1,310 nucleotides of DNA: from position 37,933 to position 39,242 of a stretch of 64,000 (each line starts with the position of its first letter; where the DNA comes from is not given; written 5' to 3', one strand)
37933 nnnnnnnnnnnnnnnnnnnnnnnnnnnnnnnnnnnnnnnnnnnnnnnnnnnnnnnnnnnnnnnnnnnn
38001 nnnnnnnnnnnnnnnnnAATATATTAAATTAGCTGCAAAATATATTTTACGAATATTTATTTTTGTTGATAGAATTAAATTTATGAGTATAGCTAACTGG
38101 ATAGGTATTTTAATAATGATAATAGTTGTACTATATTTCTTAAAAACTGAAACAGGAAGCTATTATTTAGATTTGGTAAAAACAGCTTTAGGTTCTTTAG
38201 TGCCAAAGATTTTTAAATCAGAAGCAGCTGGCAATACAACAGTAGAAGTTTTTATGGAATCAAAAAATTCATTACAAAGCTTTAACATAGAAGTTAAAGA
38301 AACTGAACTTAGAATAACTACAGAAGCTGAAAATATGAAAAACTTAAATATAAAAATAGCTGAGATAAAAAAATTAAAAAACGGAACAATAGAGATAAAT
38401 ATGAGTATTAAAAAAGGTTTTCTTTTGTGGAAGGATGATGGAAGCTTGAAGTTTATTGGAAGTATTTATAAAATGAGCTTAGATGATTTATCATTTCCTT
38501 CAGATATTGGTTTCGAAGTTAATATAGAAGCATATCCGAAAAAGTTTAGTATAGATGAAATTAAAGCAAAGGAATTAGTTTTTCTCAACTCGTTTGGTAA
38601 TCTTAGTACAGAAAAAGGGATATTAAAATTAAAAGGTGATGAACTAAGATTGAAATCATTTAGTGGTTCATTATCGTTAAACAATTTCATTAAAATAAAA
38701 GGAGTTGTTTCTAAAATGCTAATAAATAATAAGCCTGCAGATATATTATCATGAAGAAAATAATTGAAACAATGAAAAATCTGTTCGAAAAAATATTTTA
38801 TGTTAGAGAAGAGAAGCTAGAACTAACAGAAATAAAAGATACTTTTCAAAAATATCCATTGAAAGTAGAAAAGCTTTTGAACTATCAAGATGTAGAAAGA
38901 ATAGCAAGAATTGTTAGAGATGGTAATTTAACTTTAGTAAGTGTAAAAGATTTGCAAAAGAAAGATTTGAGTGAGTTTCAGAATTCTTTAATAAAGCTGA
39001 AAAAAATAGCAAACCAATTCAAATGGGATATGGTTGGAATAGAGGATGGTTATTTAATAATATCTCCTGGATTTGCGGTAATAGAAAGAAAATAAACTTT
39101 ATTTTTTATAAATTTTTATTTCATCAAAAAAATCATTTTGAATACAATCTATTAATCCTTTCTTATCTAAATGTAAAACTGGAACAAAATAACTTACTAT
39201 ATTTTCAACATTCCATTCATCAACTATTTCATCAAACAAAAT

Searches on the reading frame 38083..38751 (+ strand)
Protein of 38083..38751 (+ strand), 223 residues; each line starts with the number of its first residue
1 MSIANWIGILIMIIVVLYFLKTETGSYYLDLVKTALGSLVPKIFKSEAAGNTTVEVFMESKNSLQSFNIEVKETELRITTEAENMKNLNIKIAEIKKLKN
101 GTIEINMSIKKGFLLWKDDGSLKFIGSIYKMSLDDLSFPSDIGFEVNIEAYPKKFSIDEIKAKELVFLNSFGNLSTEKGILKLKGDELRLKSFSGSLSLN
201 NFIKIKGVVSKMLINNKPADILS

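Call 68: search_protein_families(library=pfam, max_evalue=0.1, proteins=[window:38083-38751:+])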
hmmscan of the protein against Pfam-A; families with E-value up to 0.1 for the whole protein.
window:38083-38751:+ (223 aa): 2 families
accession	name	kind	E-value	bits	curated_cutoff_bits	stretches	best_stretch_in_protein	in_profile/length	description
PF07873.16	YabP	-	0.012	15.9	27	1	174-211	29-61/64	YabP family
PF04289.18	DUF447_N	-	0.094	13.1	24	0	179-209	19-48/114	Protein of unknown function (DUF447) N-terminal domain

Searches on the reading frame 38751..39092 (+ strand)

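Call 68: search_protein_families(library=pfam, max_evalue=0.1, proteins=[window:38751-39092:+])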
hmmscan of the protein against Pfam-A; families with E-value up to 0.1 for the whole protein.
window:38751-39092:+ (114 aa): 2 families
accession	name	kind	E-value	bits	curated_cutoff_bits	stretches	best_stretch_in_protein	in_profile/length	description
PF04472.17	SepF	-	0.00014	22.4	27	1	41-106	5-67/72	Cell division protein SepF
PF00961.24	LAGLIDADG_1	-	0.0064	17.8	23.1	1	8-51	58-101/102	LAGLIDADG endonuclease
